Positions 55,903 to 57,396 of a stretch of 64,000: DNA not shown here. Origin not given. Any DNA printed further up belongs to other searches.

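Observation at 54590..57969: Permease, ACAD-fold protein without the canonical catalytic Glu, and variant cyclase-family hydrolase as a coupled downstream unit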

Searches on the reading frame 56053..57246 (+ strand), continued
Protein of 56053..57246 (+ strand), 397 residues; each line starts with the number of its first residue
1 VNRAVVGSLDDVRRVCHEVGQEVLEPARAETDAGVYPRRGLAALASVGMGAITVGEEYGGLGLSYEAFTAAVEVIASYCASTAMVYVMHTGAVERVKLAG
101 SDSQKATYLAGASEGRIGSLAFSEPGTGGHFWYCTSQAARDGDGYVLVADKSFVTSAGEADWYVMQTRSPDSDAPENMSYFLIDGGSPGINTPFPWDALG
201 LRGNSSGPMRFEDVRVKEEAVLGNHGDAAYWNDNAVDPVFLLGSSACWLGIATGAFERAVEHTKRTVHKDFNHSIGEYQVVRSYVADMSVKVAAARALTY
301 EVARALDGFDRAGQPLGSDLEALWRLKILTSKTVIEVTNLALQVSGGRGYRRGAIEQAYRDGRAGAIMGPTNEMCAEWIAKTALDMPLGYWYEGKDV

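Call 59: search_protein_families(library=pfam, proteins=[L057:11083-11535:+, L057:11535-12677:+, L057:14315-16510:+, L057:16507-18264:+, L057:19442-20698:+, L057:3541-5568:-, L057:6250-7140:+, L057:7184-7972:-, L053:5050-5538:+], max_evalue=0.01)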
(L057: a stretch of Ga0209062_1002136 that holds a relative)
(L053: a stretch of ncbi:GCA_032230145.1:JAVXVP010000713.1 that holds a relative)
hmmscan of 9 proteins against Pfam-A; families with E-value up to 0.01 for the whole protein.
L057:11083-11535:+ (150 aa): 1 family
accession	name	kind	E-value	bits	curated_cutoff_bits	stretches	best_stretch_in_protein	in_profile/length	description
PF01243.27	PNPOx_N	-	2.8e-10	41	28.1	1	21-93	13-79/120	Pyridoxamine 5'-phosphate oxidase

L057:11535-12677:+ (380 aa): 2 families
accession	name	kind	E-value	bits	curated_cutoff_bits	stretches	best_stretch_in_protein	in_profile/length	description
PF01571.26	GCV_T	-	3.6e-72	243.1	25.6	1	27-269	6-254/255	Aminomethyltransferase folate-binding domain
PF08669.17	GCV_T_C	-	8.4e-21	74.1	25.9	1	294-372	1-80/80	Glycine cleavage T-protein C-terminal barrel domain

L057:14315-16510:+ (731 aa): 3 families
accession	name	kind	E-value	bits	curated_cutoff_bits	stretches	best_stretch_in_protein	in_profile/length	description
PF01968.24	Hydantoinase_A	-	7.8e-99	331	22.9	1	242-529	1-290/291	Hydantoinase/oxoprolinase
PF05378.19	Hydant_A_N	-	2.4e-59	200.4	25.2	1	43-220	1-174/176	Hydantoinase/oxoprolinase N-terminal region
PF19278.4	Hydant_A_C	-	4.2e-12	46.3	21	1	544-715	12-185/193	Hydantoinase/oxoprolinase C-terminal domain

L057:16507-18264:+ (585 aa): 1 family
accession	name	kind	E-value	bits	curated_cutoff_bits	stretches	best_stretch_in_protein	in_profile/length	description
PF02538.19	Hydantoinase_B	-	2.4e-173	577.8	26.8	1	5-529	1-519/519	Hydantoinase B/oxoprolinase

L057:19442-20698:+ (418 aa): 3 families
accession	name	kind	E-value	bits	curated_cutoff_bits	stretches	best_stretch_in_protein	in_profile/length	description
PF00155.27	Aminotran_1_2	-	6.5e-63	213.5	19.7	1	53-406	2-357/361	Aminotransferase class I and II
PF01041.23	DegT_DnrJ_EryC1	-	3.1e-05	23.8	19.8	1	116-191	42-118/360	DegT/DnrJ/EryC1/StrS aminotransferase family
PF01053.26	Cys_Met_Meta_PP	-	0.0013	17.8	27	1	118-224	72-173/381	Cys/Met metabolism PLP-dependent enzyme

L057:3541-5568:- (675 aa): 7 families
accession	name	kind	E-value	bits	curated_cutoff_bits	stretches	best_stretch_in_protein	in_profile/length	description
PF13292.11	DXP_synthase_N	-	4.1e-112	374.4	21.2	1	39-316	1-274/274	1-deoxy-D-xylulose-5-phosphate synthase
PF02779.29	Transket_pyr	-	3.1e-48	164.1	27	1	353-513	3-171/174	Transketolase, pyrimidine binding domain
PF02780.25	Transketolase_C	-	8.9e-27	93.9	25.9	1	541-657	8-124/124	Transketolase, C-terminal domain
PF02775.26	TPP_enzyme_C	-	0.00041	20.6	21.9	1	144-210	23-83/151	Thiamine pyrophosphate enzyme, C-terminal TPP binding domain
PF00676.26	E1_dh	-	0.0006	19.3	22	1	136-214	90-166/300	Dehydrogenase E1 component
PF00456.26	Transketolase_N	-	0.0029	17.1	22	1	173-216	146-190/334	Transketolase, thiamine diphosphate binding domain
PF17147.9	PFOR_II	-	0.0088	16.8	27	0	543-616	1-73/102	Pyruvate:ferredoxin oxidoreductase core domain II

L057:6250-7140:+ (296 aa): 1 family
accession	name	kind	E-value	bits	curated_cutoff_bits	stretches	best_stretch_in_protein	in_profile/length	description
PF09347.15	DUF1989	-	8.8e-48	162.6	27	1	101-264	2-168/168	Domain of unknown function (DUF1989)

L057:7184-7972:- (262 aa): 4 families
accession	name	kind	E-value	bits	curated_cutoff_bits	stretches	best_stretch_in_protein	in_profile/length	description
PF00486.34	Trans_reg_C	-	6.3e-17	61.9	26.2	1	162-238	1-77/77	Transcriptional regulatory protein, C terminal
PF08448.16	PAS_4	-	1.4e-06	29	23.1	1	23-120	6-91/110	PAS fold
PF24820.1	Diguanyl_cycl_sensor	-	0.0059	17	28.1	0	18-55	2-39/109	Diguanylate cyclase-like sensor domain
PF13426.13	PAS_9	-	0.0088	16.7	27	0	23-120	2-87/103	PAS domain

L053:5050-5538:+ (162 aa): 0 families

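Call 60: list_cluster_members(proteins=[P0001, P0008, P0015, P0038, P0043, P0121, P0099, P0119])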
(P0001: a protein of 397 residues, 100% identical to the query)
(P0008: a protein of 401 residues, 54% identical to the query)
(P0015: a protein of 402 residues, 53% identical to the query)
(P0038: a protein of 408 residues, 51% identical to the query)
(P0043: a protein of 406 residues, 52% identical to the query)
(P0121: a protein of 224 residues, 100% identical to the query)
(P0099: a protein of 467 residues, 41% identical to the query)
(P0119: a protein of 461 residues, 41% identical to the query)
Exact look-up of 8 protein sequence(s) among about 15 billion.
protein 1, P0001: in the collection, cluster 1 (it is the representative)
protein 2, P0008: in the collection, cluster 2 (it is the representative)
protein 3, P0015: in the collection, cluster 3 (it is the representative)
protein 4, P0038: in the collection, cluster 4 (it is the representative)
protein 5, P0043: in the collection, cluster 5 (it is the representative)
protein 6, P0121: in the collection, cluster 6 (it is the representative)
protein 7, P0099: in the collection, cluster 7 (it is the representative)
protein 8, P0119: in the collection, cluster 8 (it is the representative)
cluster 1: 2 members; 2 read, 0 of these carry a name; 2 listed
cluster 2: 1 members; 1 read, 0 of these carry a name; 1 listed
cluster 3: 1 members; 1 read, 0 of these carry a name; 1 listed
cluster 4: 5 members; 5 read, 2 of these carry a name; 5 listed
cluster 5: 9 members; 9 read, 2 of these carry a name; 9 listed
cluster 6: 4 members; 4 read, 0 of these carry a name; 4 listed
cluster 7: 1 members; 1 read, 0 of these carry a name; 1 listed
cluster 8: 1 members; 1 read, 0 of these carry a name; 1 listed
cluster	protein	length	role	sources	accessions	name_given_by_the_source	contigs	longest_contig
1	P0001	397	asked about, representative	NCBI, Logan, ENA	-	-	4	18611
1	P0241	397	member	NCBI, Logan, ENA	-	-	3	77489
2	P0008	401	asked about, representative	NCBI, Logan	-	-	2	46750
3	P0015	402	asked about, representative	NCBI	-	-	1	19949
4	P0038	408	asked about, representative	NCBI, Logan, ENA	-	-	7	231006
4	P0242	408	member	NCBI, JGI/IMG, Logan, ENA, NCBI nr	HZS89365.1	MAG TPA: acyl-CoA dehydrogenase family protein [Chloroflexota bacterium] | acyl-CoA dehydrogenase family protein [Chloroflexota bacterium]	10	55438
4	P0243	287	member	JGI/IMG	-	alkylation response protein AidB-like acyl-CoA dehydrogenase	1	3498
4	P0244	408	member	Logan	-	-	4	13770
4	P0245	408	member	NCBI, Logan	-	-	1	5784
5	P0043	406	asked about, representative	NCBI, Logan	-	-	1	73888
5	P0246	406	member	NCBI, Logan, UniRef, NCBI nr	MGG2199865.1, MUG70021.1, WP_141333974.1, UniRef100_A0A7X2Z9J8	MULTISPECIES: acyl-CoA dehydrogenase family protein [Paenibacillus] | Acyl-CoA dehydrogenase n=1 Tax=Paenibacillus validus TaxID=44253 RepID=A0A7X2Z9J8_9BACL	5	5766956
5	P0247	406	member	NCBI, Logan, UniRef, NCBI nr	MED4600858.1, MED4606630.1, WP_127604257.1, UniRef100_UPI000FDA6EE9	acyl-CoA/acyl-ACP dehydrogenase [Paenibacillus validus] | acyl-CoA dehydrogenase family protein n=1 Tax=Paenibacillus validus TaxID=44253 ... | acyl-CoA dehydrogenase family protein [Paenibacillus validus]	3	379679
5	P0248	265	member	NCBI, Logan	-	-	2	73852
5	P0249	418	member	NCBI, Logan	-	-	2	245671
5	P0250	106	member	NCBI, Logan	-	-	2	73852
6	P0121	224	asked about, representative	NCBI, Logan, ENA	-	-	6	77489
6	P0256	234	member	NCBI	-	-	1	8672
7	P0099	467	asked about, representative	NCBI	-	-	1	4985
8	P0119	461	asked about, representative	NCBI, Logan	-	-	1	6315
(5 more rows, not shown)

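Call 74: search_protein_families(library=ncbifam, proteins=[L050:9412-11754:+, L053:9328-10662:+, L050:14646-16121:-, L050:8001-9404:+, L047:5905-6489:+, L004:11239-11736:+, L027:4097-4660:+, L050:13287-14621:+], max_evalue=1e-10)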
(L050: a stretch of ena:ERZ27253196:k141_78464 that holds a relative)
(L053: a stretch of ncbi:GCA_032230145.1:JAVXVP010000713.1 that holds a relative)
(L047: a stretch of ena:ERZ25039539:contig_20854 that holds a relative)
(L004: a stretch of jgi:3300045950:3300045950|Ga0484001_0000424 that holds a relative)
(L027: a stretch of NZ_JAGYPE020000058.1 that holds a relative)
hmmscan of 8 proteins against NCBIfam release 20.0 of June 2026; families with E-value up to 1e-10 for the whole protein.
L050:9412-11754:+ (780 aa): 10 families
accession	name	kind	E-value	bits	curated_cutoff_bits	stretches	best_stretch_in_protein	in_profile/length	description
NF053776.1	TmaoDeMthMsil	equivalog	0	1196.6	1100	1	17-779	9-762/763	trimethylamine N-oxide demethylase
NF001567.0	PRK00389.1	subfamily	4.7e-78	262.7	300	1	401-775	4-357/359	glycine cleavage system aminomethyltransferase GcvT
TIGR00528.1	gcvT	equivalog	1.3e-64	218.4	235.85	1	403-771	4-360/362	glycine cleavage system aminomethyltransferase GcvT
NF010093.0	PRK13579.1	equivalog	2.1e-48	165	459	1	409-773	18-366/371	glycine cleavage system aminomethyltransferase GcvT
TIGR01372.1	soxA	subfamily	3.8e-48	164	1164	1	431-777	643-993/996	sarcosine oxidase subunit alpha family protein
NF009133.0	PRK12486.1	equivalog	7.7e-42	143.5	410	1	422-759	35-360/369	dimethylsulfoniopropionate demethylase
TIGR03424.1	urea_degr_1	equivalog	4.4e-26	91.7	284.7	1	180-374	4-195/198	urea amidolyase associated protein UAAP2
TIGR03425.1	urea_degr_2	hypoth_equivalog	2e-18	66.5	205.95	1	190-394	13-220/233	urea amidolyase associated protein UAAP1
NF047633.1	SyrngDmethDesA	equivalog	1.2e-11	43.8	800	0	424-646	29-250/453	syringate O-demethylase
NF047885.1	VanMgalDeMLigM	equivalog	7.6e-11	41.6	580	0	415-647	19-252/461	vanillate/3-O-methylgallate O-demethylase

L053:9328-10662:+ (444 aa): 3 families
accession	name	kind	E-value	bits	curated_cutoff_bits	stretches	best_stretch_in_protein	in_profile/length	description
NF058570.1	trimeth_mono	equivalog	1e-237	789.5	675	1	3-442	1-442/443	trimethylamine monooxygenase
NF040505.1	ArsO_flavin_mono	equivalog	4.8e-19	69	425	1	95-214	69-180/346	ArsO family NAD(P)H-dependent flavin-containing monooxygenase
TIGR04018.1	Bthiol_YpdA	hypoth_equivalog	8.9e-11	41.2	339.9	0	118-228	86-185/316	YpdA family putative bacillithiol disulfide reductase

L050:14646-16121:- (491 aa): 2 families
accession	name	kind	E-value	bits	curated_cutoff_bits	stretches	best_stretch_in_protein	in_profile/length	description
NF053774.1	TmaoPremMsil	equivalog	1.8e-59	201.8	690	1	12-464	2-476/520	trimethylamine N-oxide permease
TIGR00908.1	2A0305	equivalog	1.3e-13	50.7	381.75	1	59-416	54-400/442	ethanolamine permease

L050:8001-9404:+ (467 aa): 12 families
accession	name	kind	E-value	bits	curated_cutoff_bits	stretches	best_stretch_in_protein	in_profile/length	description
NF049984.1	Rv1679_FadE16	equivalog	2.3e-66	224.5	600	1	45-413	12-364/371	Rv1679 family acyl-CoA dehydrogenase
NF042972.1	AcrlCoAredClosAcrC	equivalog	7e-30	103.9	640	1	24-411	3-373/378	acryloyl-CoA reductase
NF042439.1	SulpropCoADesulf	equivalog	7.7e-30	103.9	600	1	38-415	5-371/379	3-sulfinopropanoyl-CoA desulfinase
NF045552.1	GlutCoADH_Des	equivalog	6e-26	91.5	470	1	25-395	4-360/387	glutaryl-CoA dehydrogenase Acd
NF043006.1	CyhCrbnylCoADH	equivalog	7.2e-25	87.8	650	1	48-412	26-373/380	cyclohexane-1-carbonyl-CoA dehydrogenase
NF058590.1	AcCoDHFadEBacil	equivalog_domain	5.8e-21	74.6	600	1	26-411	21-407/586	acyl-CoA dehydrogenase FadE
NF002885.1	PRK03354.1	equivalog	8.1e-21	74.5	540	1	23-415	2-374/378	crotonobetainyl-CoA dehydrogenase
NF045652.1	ProlPCPDhRedW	equivalog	1.6e-20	73.3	650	1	31-334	5-309/376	L-prolyl-[peptidyl-carrier protein] dehydrogenase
NF008997.0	PRK12341.1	equivalog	1.2e-16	60.8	537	1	23-413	2-375/382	acyl-CoA dehydrogenase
TIGR04022.1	sulfur_SfnB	equivalog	1.9e-16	60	430.9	1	43-393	19-359/391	SfnB family sulfur acquisition oxidoreductase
NF045629.1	monooxsub_HsaA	equivalog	8.6e-15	54.4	450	1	43-408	9-365/383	3-hydroxy-9,10-secoandrosta-1,3,5(10)-triene-9,17-dione monooxygenase oxygenase subunit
NF053553.1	prodigi_MBC_PigA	equivalog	1.1e-13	51.1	500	1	23-210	2-191/381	prodigiosin MBC biosynthesis dehydrogenase PigA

L047:5905-6489:+ (194 aa): 7 families
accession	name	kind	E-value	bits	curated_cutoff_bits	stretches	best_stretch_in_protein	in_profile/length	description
NF045733.1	StyMonoxStyB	equivalog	4.4e-37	127.3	200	1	45-190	3-148/150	styrene monooxygenase NADH-dependent flavin reductase subunit StyB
NF042921.1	HpaC_Thermus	equivalog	8.1e-34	116.8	200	1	45-188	4-146/150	4-hydroxyphenylacetate 3-monooxygenase reductase subunit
NF045919.1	HphnlacHdxRed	equivalog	1.3e-29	103.3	340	1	44-190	8-157/309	p-hydroxyphenylacetate 3-hydroxylase reductase component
NF052639.1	FlvnRedFerAPor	equivalog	9e-29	100.2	260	1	42-188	3-152/158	flavin reductase FerA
NF045630.1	monooxsub_HsaB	equivalog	5.5e-23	81.7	230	1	44-190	8-158/186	3-hydroxy-9,10-secoandrosta-1,3,5(10)-triene-9,17-dione monooxygenase reductase subunit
TIGR03615.1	RutF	equivalog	3.3e-13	49.9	254.75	1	45-188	5-153/156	NADH-dependent FMN reductase RutF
TIGR02296.1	HpaC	equivalog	7.3e-13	48.8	205.95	1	47-176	2-137/154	4-hydroxyphenylacetate 3-monooxygenase, reductase component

L004:11239-11736:+ (165 aa): 8 families
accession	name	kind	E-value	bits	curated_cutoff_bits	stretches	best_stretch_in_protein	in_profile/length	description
NF045733.1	StyMonoxStyB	equivalog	5.4e-39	133.6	200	1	11-162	3-147/150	styrene monooxygenase NADH-dependent flavin reductase subunit StyB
NF045630.1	monooxsub_HsaB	equivalog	1.1e-35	123.1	230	1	6-163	4-158/186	3-hydroxy-9,10-secoandrosta-1,3,5(10)-triene-9,17-dione monooxygenase reductase subunit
NF042921.1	HpaC_Thermus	equivalog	1.5e-35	122.4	200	1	11-164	4-149/150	4-hydroxyphenylacetate 3-monooxygenase reductase subunit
NF045919.1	HphnlacHdxRed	equivalog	6.8e-35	120.6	340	1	6-163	4-157/309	p-hydroxyphenylacetate 3-hydroxylase reductase component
NF052639.1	FlvnRedFerAPor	equivalog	3.4e-31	108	260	1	9-161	4-152/158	flavin reductase FerA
TIGR03615.1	RutF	equivalog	3.6e-28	98.6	254.75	1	11-164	5-156/156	NADH-dependent FMN reductase RutF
TIGR02296.1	HpaC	equivalog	9.5e-25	87.4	205.95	1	12-163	1-152/154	4-hydroxyphenylacetate 3-monooxygenase, reductase component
NF012030.0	PRK15486.1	equivalog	3.6e-17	62.6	315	1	12-161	10-159/170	4-hydroxyphenylacetate 3-monooxygenase reductase subunit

L027:4097-4660:+ (187 aa): 4 families
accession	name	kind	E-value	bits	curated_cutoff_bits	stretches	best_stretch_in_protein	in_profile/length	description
TIGR03566.1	FMN_reduc_MsuE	equivalog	1.5e-29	103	212.5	1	6-175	1-169/174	FMN reductase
TIGR04037.1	LLM_duo_CE1759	subfamily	1.1e-22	80.7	175.9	1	24-175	23-171/199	CE1759 family FMN reductase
TIGR03567.1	FMN_reduc_SsuE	equivalog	1.4e-19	70.6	164.05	1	18-169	14-164/171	NADPH-dependent FMN reductase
NF007859.0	PRK10569.1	equivalog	1.1e-15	57.9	225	1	26-137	19-130/191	NADPH-dependent FMN reductase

L050:13287-14621:+ (444 aa): 5 families
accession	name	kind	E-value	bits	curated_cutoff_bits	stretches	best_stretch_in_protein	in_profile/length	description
TIGR01373.1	soxB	subfamily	2e-20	73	529.45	1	9-211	34-236/407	sarcosine oxidase subunit beta family protein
NF008425.0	PRK11259.1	equivalog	2.4e-14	53.1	257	1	9-228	8-218/377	N-methyl-L-tryptophan oxidase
TIGR02352.1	thiamin_ThiO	equivalog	5.7e-14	52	250.8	1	9-221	2-213/351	glycine oxidase ThiO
NF050086.1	pipecolate_AmaA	exception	3.6e-12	45.6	600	0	148-221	171-243/425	L-pipecolate oxidase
NF001933.0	PRK00711.1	subfamily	3e-11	43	383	0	163-228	205-270/429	D-amino acid dehydrogenase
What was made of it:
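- On Tmm (FMO-type trimethylamine monooxygenase, NF058570): A true Tmm scores 789.5 against 675 in L053 (call 74).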

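Call 77: find_encoding_contigs(protein=P0004, flank=8000, max_places=3)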
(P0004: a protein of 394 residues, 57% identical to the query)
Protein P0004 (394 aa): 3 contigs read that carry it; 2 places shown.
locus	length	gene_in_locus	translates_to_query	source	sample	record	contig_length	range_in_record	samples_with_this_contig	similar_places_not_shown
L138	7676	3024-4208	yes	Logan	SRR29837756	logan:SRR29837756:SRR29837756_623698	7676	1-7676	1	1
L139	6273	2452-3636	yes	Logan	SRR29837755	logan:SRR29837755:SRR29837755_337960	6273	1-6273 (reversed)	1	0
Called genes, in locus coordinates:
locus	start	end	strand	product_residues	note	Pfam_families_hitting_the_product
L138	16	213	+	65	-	PF13783:DUF4177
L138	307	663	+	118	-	PF02579:Nitro_FeMo-Co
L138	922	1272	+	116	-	PF06249:EutQ, PF05899:Cupin_3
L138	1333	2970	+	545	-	PF13520:AA_permease_2, PF00324:AA_permease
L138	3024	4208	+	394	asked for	PF02771:Acyl-CoA_dh_N, PF02770:Acyl-CoA_dh_M, PF00441:Acyl-CoA_dh_1, PF08028:Acyl-CoA_dh_2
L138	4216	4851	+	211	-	PF04199:Cyclase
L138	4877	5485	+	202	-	PF22290:DmmA-like_N, PF22289:DmmA-like_C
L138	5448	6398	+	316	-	PF22290:DmmA-like_N (faint), PF00111:Fer2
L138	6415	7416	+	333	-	PF11927:HODM_asu-like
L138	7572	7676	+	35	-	?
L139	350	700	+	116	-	PF06249:EutQ, PF05899:Cupin_3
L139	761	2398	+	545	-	PF13520:AA_permease_2, PF00324:AA_permease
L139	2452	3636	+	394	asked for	PF02771:Acyl-CoA_dh_N, PF02770:Acyl-CoA_dh_M, PF00441:Acyl-CoA_dh_1, PF08028:Acyl-CoA_dh_2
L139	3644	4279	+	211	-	PF04199:Cyclase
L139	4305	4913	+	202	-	PF22290:DmmA-like_N, PF22289:DmmA-like_C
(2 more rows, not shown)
